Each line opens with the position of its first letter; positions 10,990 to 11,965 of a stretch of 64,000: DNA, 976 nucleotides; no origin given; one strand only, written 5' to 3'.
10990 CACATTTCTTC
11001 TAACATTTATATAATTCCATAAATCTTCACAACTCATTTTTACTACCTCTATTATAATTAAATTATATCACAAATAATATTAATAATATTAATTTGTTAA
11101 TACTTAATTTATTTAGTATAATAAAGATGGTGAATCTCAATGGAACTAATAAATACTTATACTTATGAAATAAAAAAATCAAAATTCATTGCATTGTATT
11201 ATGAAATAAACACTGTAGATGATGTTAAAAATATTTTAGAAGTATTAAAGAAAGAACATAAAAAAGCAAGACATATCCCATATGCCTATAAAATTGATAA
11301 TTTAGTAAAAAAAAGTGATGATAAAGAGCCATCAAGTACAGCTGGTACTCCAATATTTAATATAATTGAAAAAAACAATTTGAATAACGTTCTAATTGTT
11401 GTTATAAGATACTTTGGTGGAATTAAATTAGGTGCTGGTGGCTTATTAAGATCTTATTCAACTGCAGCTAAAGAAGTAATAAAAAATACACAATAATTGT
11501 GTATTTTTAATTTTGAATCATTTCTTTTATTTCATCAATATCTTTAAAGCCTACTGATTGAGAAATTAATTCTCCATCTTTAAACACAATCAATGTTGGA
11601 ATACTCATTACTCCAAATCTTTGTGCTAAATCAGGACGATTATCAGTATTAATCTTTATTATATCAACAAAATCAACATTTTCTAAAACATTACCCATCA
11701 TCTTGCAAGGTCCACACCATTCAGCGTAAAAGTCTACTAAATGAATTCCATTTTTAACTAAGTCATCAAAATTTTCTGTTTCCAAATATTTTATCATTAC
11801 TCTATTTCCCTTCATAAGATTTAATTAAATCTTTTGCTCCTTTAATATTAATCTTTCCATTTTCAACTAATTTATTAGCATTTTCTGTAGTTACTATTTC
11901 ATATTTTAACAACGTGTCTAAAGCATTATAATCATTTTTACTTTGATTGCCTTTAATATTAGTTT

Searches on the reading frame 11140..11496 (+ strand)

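Call 81: search_protein_families(library=pfam, proteins=[window:11140-11496:+], max_evalue=0.01)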
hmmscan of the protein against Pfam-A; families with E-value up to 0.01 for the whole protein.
window:11140-11496:+ (118 aa): 1 family
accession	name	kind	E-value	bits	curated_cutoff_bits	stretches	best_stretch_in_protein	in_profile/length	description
PF01205.25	UPF0029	-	3.6e-35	120.6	27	1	12-114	1-107/107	Uncharacterized protein family UPF0029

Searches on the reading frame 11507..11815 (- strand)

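Call 81: search_protein_families(library=pfam, proteins=[window:11507-11815:-], max_evalue=0.01)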
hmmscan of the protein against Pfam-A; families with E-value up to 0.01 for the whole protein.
window:11507-11815:- (102 aa): 5 families
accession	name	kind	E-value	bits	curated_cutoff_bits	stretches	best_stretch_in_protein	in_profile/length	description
PF00085.26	Thioredoxin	-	5.6e-23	81.3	23.5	1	9-101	3-102/103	Thioredoxin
PF13098.12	Thioredoxin_2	-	1.5e-07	32.2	27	1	25-99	8-103/104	Thioredoxin-like domain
PF13905.12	Thioredoxin_8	-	3.8e-05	24.4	27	0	55-79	65-89/94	Thioredoxin-like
PF07449.17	HyaE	-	0.00026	21.4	22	1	53-95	66-107/108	Hydrogenase-1 expression protein HyaE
PF13728.12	TraF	-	0.0017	18.6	23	1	26-100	133-223/224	F plasmid transfer operon protein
